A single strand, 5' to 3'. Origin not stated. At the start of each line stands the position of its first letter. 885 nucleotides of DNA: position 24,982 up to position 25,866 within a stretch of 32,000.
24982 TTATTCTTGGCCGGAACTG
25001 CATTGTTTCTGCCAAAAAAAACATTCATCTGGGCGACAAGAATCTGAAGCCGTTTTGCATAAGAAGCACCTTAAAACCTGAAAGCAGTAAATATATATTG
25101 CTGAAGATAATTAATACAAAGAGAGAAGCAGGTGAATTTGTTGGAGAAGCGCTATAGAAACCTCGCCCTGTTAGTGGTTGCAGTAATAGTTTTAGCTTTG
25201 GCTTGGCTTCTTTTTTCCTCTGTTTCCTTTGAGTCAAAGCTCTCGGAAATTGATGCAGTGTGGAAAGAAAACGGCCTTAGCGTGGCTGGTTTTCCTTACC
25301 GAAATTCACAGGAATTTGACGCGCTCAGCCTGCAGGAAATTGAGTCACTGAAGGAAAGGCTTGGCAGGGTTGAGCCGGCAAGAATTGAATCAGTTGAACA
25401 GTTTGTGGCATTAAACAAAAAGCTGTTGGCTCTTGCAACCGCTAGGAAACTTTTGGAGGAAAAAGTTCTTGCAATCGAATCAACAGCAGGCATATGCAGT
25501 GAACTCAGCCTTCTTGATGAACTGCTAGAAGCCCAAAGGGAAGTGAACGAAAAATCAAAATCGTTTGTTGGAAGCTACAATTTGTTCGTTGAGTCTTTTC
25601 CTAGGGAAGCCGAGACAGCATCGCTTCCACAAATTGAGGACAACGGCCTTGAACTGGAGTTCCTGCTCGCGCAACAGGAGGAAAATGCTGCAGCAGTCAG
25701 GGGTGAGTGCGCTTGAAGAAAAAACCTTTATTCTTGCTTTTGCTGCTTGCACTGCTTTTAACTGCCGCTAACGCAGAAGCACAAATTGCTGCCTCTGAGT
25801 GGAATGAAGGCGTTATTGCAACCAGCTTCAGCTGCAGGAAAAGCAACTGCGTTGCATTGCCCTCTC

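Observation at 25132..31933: Two paralogous cassettes: a small anchored two-Cys protein coupled to a large secreted protein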

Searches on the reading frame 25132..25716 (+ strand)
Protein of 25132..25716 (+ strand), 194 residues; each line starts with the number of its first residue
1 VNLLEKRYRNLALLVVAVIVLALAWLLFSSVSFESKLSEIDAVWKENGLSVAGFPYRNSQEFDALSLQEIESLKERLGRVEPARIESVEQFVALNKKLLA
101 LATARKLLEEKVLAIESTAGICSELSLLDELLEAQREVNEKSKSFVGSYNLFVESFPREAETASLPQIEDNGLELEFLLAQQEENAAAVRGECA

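Call 6: search_protein_families(library=pfam, proteins=[window:25132-25716:+], max_evalue=0.1)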
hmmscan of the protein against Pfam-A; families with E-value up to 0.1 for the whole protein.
window:25132-25716:+ (194 aa): 3 families
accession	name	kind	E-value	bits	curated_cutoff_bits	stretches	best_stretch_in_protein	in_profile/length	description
PF15456.11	Uds1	-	0.02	15.5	28.8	1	58-104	11-56/123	Up-regulated During Septation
PF15835.10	DUF4715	-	0.062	13.8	27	0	152-190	61-98/139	Domain of unknown function (DUF4715)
PF05714.16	PFam54_60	-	0.068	13.2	27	0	58-84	101-127/185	Borrelia Bbcrasp-1 domain containing protein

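Call 7: search_protein_families(library=ncbifam, proteins=[window:25132-25716:+], max_evalue=0.1)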
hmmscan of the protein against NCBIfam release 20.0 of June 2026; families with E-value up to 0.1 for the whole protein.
window:25132-25716:+ (194 aa): 1 family
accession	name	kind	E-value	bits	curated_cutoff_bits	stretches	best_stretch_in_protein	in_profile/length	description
NF052344.1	slr1601_fam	subfamily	0.044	13.8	70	0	13-83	15-83/91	slr1601 family putative cell division protein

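Call 8: find_homologous_proteins(query=window:25132-25713:+, max_evalue=0.01)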
Query seq(194 aa) (194 aa): 2 proteins with E <= 0.01 among 1216 candidates.
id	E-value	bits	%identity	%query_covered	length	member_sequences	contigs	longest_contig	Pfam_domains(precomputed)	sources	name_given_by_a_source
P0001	2.9e-111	387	99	100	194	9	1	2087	-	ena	-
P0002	1.2e-87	310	88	98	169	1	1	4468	-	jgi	-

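Call 11: find_encoding_contigs(protein=P0002, flank=10000, max_places=6)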
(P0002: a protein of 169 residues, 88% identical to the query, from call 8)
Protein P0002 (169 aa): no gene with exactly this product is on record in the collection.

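Call 21: search_protein_families(library=phrogs, proteins=[window:25132-25716:+], max_evalue=0.1)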
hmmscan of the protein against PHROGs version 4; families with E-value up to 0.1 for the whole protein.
window:25132-25716:+ (194 aa): 2 families
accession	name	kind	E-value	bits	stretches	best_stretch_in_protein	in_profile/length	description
phrog_25046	-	unknown function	0.0056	17.5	1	67-141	45-117/183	-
phrog_29093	-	unknown function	0.038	14.8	1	61-140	107-184/215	-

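Call 24: search_solved_structures(query=A1, max_evalue=10)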
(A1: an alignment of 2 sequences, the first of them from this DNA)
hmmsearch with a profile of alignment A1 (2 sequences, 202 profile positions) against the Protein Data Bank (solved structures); distinct sequences matched with E-value up to 10: 11.
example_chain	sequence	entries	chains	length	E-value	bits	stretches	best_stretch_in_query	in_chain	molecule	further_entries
36qu_M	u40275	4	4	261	0.04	17.2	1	84-177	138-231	V-type proton ATPase subunit D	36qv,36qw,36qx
9bra_7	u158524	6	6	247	0.043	17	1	79-169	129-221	V-type proton ATPase subunit D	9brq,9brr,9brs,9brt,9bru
5cj1_A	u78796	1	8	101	0.073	16.3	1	141-193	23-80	Gp7-MYH7-(1526-1571) chimera protein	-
5wjb_A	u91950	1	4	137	0.23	14.6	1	141-195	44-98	Capsid assembly scaffolding protein,Myosin-7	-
2lhi_A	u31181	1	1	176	0.48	13.6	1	53-125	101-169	Calmodulin,Serine/threonine-protein phosphatase 2B catalytic subunit A1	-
3bjo_A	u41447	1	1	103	0.81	12.9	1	125-171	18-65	Uncharacterized ATP-binding protein MJ1010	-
4xa6_A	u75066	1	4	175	1.8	11.8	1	141-191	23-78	Gp7-MYH7(1777-1855)-EB1 chimera protein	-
7wc4_A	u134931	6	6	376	8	9.6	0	3-45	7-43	5-hydroxytryptamine receptor 2A,5-hydroxytryptamine receptor 2A,5-hydroxytryptamine recept | 5-hydroxytryptamine receptor 2A | 5-hydroxytryptamine receptor 2A,S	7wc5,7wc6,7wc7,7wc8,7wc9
7vod_A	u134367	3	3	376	8.1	9.6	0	3-45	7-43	5-hydroxytryptamine receptor 2A,Soluble cytochrome b562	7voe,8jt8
6a93_A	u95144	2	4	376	8.2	9.6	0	3-45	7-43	5-hydroxytryptamine receptor 2A,Soluble cytochrome b562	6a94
8zmg_A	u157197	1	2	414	9.6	9.4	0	3-45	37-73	5-hydroxytryptamine receptor 2A,Soluble cytochrome b562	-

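Call 25: search_protein_families(library=padloc, proteins=[window:25132-25716:+], max_evalue=0.1)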
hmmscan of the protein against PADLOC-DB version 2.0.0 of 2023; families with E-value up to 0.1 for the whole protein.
window:25132-25716:+ (194 aa): 0 families

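Call 27: search_protein_representatives(alignment_id=A1)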
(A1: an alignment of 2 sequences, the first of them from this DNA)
Query: 2 sequences, 202 profile positions. Proteins with E-value up to 0.001 (for the whole library): 198; up to 1e-10: 81; up to 1e-30: 4. The best 150 are listed.
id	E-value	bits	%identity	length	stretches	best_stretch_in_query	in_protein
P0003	1.7e-99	348.2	-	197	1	1-201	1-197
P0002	2.7e-70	252.8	-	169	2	76-202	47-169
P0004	1.1e-31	126.7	-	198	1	1-201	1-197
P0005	1.0e-30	123.6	-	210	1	2-201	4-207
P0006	1.5e-27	113.3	-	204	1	1-201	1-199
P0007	2.7e-23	99.4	-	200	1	8-201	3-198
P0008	4.9e-22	95.3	-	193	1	1-181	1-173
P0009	3.9e-21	92.4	-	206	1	1-201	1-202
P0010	5.3e-21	91.9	-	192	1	1-201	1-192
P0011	7.2e-21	91.5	-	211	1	1-198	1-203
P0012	9.0e-21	91.1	-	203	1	1-201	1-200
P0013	1.5e-20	90.5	-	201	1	1-201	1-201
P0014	2.1e-20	89.9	-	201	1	1-201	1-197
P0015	2.4e-20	89.8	-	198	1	1-189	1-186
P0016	6.5e-20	88.3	-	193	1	1-201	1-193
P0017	1.3e-19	87.4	-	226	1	25-201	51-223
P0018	2.8e-19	86.3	-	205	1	13-193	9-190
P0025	2.6e-17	79.8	-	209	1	15-201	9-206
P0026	6.8e-17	78.5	-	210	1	1-201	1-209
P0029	3.6e-16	76.1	-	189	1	8-183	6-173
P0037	6.4e-15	72.1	-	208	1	42-201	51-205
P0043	9.9e-14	68.2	-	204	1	7-201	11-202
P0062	3.8e-12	63.0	-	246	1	30-181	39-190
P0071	1.1e-11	61.5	-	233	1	29-191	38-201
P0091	1.1e-09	55.0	-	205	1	13-172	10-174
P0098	2.6e-09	53.7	-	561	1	1-174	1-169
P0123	1.7e-07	47.8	-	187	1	17-175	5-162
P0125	2.7e-07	47.1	-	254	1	30-202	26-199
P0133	5.8e-07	46.1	-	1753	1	30-201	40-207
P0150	9.9e-06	42.0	-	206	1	3-172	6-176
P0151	1.2e-05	41.8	-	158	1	44-201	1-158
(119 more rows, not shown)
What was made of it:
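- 198 clusters at E<=1e-3 and 81 at E<=1e-10, mostly full-length matches (call 27).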

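Call 33: predict_structure(alignment_id=A1)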
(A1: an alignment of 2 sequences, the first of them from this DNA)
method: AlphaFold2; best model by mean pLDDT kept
length: 192 residues; sequences in the alignment: 2
mean_pLDDT: 62.3   pTM: 0.53
mean pLDDT of the five models: 62.3, 58.0, 55.8, 55.8, 52.7
residues with pLDDT >= 90: 1; 70-90: 78; 50-70: 53; < 50: 60
segments of 3 or more residues with pLDDT < 50: 18-35, 44-81
pLDDT, mean of each block of 10 residues (from residue 1): 53 53 38 51 44 30 39 41 59 68 76 82 87 81 74 70 66 78 87 85
secondary structure, 60 per line:
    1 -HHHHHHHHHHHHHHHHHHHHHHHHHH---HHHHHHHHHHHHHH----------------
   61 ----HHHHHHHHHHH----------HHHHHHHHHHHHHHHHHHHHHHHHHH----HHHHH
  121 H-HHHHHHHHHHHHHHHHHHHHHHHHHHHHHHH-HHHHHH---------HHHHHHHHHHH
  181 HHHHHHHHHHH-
elements in order: H2-27 H31-44 H65-75 H86-111 H116-121 H123-153 H155-160 H170-191
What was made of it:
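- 25141..25716 (+): Adaptor A. The maximal ORF starts at GTG 25132; the likely start is TTG 25141, giving 191 aa. It has an N-terminal signal-anchor, a helical ectodomain, the invariant internal Cys (AGICSEL) and the penultimate-residue Cys (GECA*). AF2 helical model at pLDDT 62 with a 2-sequence MSA (call 33).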

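Call 37: find_encoding_contigs(protein=P0091, flank=8000)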
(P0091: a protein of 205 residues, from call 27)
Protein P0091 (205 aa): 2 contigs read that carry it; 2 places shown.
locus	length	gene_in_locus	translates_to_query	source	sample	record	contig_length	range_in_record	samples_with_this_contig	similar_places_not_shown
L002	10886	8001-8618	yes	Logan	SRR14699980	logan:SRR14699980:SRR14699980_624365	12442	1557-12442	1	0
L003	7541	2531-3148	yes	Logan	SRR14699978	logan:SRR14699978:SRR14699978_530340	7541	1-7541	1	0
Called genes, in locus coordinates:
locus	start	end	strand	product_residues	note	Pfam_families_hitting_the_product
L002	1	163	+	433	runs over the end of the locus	-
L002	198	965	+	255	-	-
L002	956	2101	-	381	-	PF02421:FeoB_N, PF01926:MMR_HSR1, PF16897:MMR_HSR1_Xtn, PF02824:TGS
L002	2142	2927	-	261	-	-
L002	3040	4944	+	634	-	PF00270:DEAD (faint), PF04851:ResIII (faint), PF06733:DEAD_2, PF13307:Helicase_C_2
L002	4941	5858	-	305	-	PF00070:Pyr_redox (faint), PF01134:GIDA (faint), PF01266:DAO (faint), PF03486:HI0933_like (faint), PF07992:Pyr_redox_2, PF12831:FAD_oxidored (weak), PF13450:NAD_binding_8 (faint), PF13738:Pyr_redox_3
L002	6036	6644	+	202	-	-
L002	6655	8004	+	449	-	-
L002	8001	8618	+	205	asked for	-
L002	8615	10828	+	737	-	PF13385:Laminin_G_3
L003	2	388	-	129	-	?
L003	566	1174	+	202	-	-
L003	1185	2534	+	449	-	-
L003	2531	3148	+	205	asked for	-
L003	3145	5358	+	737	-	PF13385:Laminin_G_3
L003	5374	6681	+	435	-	-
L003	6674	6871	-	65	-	-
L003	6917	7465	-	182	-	-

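Call 38: find_encoding_contigs(protein=P0150, flank=8000)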
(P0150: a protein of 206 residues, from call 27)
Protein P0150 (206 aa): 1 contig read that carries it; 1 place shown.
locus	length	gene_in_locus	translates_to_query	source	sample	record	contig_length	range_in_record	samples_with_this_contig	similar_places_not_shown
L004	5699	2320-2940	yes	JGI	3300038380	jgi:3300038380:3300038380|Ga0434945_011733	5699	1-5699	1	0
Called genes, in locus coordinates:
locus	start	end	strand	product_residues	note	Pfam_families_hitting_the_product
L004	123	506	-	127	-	PF01850:PIN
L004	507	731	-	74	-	-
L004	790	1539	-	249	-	PF07786:HGSNAT_cat, PF01757:Acyl_transf_3 (faint)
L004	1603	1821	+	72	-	PF14076:DUF4258 (weak)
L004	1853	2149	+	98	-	-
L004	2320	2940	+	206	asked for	-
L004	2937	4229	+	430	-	-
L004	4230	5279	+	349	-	PF01464:SLT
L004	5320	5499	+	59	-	-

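Call 48: search_protein_families(library=pfam, proteins=[L002:6655-8001:+, L002:8615-10825:+, L004:2937-4226:+], max_evalue=0.01)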
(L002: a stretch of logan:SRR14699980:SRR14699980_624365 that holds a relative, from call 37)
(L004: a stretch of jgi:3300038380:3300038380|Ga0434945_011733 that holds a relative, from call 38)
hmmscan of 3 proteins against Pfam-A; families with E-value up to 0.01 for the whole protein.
L002:6655-8001:+ (449 aa): 0 families

L002:8615-10825:+ (737 aa): 1 family
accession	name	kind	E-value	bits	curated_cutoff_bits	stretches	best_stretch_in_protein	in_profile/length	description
PF13385.13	Laminin_G_3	-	2.9e-19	70.1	27.6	1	67-215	5-145/151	Concanavalin A-like lectin/glucanases superfamily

L004:2937-4226:+ (430 aa): 0 families

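Call 55: search_protein_families(library=pfam, proteins=[L003:5374-6681:+, L004:4230-5279:+], max_evalue=0.1)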
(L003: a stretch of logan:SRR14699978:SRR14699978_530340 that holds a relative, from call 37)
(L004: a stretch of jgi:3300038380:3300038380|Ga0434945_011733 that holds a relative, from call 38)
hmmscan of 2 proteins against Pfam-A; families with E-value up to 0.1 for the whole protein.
L003:5374-6681:+ (435 aa): 0 families

L004:4230-5279:+ (349 aa): 2 families
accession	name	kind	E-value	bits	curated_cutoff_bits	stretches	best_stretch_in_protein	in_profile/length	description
PF01464.25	SLT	-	4.6e-12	46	21.3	1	109-262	3-99/117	Transglycosylase SLT domain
PF19489.4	SLT_4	-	0.064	13.3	27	0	110-142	39-71/184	Transglycosylase SLT domain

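Call 71: list_cluster_members(proteins=[P0004, P0005, P0006, P0009, P0017, P0062, P0098, P0125, P0133, P0123])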
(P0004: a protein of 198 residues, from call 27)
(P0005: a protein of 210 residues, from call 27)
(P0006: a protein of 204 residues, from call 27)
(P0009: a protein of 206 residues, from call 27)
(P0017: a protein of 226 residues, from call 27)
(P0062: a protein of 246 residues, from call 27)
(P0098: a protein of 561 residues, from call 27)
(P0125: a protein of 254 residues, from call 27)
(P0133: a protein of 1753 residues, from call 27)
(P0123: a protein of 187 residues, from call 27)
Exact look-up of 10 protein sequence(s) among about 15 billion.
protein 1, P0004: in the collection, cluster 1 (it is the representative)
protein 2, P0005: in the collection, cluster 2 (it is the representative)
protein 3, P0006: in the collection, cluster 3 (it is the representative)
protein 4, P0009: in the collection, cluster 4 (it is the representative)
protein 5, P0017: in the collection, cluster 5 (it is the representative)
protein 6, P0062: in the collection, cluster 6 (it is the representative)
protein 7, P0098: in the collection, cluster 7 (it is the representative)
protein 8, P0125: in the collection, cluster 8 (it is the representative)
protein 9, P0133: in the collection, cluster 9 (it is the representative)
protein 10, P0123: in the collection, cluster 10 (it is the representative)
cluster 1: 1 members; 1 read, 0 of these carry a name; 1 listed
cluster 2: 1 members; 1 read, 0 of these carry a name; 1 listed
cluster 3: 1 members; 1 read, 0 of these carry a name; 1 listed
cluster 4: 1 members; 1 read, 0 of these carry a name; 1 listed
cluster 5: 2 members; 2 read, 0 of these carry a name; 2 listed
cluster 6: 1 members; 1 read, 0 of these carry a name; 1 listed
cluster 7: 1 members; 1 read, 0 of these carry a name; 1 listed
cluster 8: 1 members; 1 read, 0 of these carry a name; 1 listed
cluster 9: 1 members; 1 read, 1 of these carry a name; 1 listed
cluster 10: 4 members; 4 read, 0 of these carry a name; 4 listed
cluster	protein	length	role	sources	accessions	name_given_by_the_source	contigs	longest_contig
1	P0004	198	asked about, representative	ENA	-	-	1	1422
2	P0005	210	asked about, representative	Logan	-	-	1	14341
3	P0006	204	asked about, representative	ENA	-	-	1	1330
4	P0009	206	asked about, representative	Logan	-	-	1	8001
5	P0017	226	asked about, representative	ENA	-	-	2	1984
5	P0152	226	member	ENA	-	-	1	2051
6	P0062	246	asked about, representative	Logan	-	-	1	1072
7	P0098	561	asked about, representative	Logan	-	-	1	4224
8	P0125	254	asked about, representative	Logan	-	-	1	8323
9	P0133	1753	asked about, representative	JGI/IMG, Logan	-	hypothetical protein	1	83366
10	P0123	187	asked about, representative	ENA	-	-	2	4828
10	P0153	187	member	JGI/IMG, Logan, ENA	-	-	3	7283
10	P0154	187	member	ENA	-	-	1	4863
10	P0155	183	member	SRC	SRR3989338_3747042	-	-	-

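Call 72: find_encoding_contigs(protein=P0005, flank=8000, max_places=2)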
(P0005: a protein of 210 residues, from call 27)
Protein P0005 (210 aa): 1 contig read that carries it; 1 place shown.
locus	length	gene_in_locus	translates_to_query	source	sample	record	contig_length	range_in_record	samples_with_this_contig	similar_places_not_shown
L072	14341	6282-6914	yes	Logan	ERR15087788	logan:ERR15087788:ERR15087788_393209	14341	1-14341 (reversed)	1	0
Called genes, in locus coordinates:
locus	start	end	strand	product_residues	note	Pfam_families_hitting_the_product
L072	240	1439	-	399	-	PF13495:Phage_int_SAM_4, PF00589:Phage_integrase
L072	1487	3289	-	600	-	PF00117:GATase, PF07722:Peptidase_C26 (weak), PF02540:NAD_synthase (faint), PF01507:PAPS_reduct (weak), PF06508:QueC (faint), PF00958:GMP_synt_C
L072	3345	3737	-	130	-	-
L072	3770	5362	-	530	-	-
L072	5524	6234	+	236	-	-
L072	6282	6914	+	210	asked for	-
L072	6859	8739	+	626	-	-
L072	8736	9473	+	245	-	-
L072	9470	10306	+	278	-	-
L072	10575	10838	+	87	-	-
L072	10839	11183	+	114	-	-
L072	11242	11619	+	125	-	PF24250:HVO_2718 (weak), PF01381:HTH_3 (weak)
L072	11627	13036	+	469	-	PF02163:Peptidase_M50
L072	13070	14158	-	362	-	PF00091:Tubulin, PF12327:FtsZ_C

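Call 73: find_encoding_contigs(protein=P0133, flank=8000, max_places=2)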
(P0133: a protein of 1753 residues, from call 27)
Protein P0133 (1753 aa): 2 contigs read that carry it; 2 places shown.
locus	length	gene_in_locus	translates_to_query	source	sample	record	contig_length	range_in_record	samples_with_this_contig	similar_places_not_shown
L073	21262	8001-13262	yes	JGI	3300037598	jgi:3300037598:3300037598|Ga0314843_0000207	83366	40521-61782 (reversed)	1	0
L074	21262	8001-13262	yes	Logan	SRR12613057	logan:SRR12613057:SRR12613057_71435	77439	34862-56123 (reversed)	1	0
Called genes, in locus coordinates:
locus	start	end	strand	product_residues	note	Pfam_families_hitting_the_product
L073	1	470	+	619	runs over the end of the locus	PF00012:HSP70, PF06723:MreB_Mbl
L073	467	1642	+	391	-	PF00226:DnaJ, PF01556:DnaJ_C, PF00684:DnaJ_CXXCXGXG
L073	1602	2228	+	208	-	PF01636:APH (faint), PF07714:PK_Tyr_Ser-Thr, PF06293:Kdo, PF00069:Pkinase, PF01163:RIO1 (weak), PF03109:ABC1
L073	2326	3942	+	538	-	PF03169:OPT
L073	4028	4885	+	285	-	PF03239:FTR1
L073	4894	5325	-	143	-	-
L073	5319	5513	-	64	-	PF04405:ScdA_N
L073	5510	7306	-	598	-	PF04405:ScdA_N (faint), PF08984:DUF1858, PF00115:COX1, PF05940:NnrS (weak), PF08984:DUF1858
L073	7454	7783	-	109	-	PF01022:HTH_5, PF01978:TrmB (weak)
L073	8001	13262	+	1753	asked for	-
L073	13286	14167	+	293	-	-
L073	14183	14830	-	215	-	-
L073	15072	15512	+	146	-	PF08069:Ribosomal_S13_N, PF00312:Ribosomal_S15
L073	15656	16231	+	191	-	PF01015:Ribosomal_S3Ae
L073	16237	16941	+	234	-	PF01940:DUF92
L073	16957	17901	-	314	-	PF00574:CLP_protease (faint), PF01343:Peptidase_S49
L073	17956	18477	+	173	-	PF01864:CarS-like, PF01148:CTP_transf_1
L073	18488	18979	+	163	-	PF09721:Exosortase_EpsH (weak)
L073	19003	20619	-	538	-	PF07549:Sec_GG (weak), PF02355:SecD_SecF_C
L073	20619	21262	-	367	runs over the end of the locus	PF02355:SecD_SecF_C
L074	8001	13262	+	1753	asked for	-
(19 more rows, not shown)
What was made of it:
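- The fusion protein P0133 was seen in two independent assemblies (call 73).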

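Call 74: find_encoding_contigs(protein=P0125, flank=8000, max_places=2)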
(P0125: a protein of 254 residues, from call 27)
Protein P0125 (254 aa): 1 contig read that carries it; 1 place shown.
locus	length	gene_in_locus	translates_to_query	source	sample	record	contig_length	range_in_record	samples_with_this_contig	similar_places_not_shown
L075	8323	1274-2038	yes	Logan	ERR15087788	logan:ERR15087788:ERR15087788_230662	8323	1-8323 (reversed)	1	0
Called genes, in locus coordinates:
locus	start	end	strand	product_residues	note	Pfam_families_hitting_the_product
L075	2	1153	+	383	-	?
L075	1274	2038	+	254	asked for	-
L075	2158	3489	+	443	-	-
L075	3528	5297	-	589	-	PF06280:fn3_5 (faint)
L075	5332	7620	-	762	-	PF21577:PG_0320-like_C (faint), PF23619:Ig_VWA7 (faint), PF10633:NPCBM_assoc (faint)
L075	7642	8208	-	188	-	-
